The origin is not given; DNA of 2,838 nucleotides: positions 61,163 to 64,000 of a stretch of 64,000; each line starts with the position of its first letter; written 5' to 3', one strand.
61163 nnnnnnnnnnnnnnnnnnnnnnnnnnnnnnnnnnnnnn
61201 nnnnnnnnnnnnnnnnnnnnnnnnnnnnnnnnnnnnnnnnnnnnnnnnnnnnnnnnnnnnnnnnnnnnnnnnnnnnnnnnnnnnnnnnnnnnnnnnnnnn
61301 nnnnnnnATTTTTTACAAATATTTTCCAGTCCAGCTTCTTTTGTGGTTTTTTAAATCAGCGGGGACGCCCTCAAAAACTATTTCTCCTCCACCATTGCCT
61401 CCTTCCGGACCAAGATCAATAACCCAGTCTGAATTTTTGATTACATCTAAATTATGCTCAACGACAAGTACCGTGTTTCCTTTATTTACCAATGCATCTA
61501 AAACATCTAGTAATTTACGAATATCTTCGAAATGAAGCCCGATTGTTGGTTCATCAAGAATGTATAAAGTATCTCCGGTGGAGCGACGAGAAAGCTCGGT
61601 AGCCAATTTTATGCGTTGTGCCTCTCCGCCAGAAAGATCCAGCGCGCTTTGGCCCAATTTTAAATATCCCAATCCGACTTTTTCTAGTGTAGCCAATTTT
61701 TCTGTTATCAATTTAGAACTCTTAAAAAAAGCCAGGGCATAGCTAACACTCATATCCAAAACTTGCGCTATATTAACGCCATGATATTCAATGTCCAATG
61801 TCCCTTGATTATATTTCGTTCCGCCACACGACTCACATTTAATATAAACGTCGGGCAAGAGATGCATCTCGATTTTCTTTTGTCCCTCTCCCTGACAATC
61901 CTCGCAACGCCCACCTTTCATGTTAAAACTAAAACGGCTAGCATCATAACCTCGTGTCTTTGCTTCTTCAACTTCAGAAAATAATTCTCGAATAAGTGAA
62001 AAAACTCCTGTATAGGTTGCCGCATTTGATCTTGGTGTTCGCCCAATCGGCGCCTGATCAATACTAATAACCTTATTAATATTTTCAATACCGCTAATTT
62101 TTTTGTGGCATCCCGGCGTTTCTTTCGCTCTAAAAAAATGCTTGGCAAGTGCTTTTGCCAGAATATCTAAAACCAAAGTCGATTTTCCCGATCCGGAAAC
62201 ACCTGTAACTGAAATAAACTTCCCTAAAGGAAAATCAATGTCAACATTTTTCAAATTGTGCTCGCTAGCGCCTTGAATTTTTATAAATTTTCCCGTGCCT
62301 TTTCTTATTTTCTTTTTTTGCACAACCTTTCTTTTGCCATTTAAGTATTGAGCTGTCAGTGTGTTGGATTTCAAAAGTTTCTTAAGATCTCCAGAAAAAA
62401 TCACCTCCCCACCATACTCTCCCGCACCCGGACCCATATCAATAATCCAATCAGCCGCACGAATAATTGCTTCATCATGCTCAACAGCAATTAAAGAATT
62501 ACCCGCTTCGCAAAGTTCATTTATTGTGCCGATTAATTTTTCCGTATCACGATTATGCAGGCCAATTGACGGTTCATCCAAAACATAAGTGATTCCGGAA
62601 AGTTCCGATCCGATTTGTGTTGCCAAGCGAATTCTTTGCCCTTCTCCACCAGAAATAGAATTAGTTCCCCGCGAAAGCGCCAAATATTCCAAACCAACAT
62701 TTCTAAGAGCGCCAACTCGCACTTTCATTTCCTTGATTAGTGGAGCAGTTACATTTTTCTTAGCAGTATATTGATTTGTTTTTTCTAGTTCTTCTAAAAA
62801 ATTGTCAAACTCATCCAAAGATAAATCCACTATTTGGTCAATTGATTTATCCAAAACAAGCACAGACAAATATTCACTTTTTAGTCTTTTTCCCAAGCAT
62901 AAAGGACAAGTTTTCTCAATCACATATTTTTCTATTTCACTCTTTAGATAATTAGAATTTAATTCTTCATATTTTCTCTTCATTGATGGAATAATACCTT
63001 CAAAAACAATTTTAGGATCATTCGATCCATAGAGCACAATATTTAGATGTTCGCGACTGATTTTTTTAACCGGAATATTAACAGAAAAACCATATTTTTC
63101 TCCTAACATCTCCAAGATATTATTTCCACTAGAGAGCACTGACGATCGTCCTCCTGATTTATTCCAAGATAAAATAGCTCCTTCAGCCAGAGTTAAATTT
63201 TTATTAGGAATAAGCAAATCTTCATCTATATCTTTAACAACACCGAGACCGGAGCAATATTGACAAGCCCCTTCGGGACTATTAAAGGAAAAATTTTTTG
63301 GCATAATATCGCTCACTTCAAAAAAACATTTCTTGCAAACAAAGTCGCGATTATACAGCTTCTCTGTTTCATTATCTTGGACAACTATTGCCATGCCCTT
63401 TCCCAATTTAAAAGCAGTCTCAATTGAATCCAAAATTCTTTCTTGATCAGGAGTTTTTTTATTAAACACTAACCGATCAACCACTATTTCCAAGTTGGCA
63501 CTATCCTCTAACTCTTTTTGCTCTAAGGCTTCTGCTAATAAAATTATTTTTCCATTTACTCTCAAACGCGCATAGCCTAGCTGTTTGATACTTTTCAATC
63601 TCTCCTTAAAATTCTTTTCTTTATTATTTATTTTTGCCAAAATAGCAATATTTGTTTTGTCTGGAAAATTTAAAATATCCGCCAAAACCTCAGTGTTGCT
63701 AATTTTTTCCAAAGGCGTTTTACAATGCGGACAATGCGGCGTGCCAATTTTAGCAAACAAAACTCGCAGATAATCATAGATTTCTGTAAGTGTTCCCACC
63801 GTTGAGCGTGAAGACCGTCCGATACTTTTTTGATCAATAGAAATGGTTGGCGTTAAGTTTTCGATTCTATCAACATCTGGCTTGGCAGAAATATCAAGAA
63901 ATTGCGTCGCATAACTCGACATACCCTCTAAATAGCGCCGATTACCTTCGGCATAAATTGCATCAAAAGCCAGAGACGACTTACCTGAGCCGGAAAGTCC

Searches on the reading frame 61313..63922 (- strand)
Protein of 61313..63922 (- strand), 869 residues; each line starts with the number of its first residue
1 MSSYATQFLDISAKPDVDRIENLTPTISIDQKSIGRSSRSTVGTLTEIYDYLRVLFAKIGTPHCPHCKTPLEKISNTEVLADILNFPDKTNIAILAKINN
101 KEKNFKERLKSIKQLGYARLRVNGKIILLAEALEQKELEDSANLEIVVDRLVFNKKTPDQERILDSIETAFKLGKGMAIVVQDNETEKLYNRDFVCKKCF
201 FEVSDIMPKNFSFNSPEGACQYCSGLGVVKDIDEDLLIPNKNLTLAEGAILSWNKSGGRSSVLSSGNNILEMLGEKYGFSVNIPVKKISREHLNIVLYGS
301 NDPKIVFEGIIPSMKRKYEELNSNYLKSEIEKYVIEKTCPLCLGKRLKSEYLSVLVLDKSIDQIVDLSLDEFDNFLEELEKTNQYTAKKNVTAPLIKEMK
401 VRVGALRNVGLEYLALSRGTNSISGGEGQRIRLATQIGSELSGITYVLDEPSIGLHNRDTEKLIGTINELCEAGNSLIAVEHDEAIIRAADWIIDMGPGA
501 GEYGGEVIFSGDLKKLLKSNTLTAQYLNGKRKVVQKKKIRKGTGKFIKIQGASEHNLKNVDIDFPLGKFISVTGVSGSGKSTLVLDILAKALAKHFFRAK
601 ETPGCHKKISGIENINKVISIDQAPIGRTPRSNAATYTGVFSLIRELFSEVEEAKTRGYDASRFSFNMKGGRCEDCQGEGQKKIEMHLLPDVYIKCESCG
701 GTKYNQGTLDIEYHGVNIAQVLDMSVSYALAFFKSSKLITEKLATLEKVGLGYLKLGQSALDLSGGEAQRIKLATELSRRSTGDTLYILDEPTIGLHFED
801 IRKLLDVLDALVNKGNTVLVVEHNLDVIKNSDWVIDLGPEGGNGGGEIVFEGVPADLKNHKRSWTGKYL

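Call 22: search_protein_families(library=pfam, proteins=[window:61313-63922:-], max_evalue=0.001)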
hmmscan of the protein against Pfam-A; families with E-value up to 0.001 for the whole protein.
window:61313-63922:- (869 aa): 6 families
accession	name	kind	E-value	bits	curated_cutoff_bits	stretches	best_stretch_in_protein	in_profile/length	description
PF17760.6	UvrA_inter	-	2.3e-22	79.4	23.3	1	76-182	3-107/109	UvrA interaction domain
PF17755.6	UvrA_DNA-bind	-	3.7e-21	75.9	23.2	1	233-332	1-110/110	UvrA DNA-binding domain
PF00005.33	ABC_tran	-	7e-13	49.8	25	0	739-793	85-136/137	ABC transporter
PF13304.12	AAA_21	-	1.6e-07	32.2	27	1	761-823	236-298/304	AAA domain, putative AbiEii toxin, Type IV TA system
PF02463.25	SMC_N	-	9.5e-05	22.4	40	0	561-835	17-209/220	RecF/RecN/SMC N terminal domain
PF25199.1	nSTAND_NTPase5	-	0.00029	21.1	34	0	568-594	42-72/145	Novel STAND NTPase 5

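Call 85: find_encoding_contigs(protein=window:61313-63922:-, flank=10000, max_places=1)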
Protein window:61313-63922:- (869 aa): no gene with exactly this product is on record in the collection.
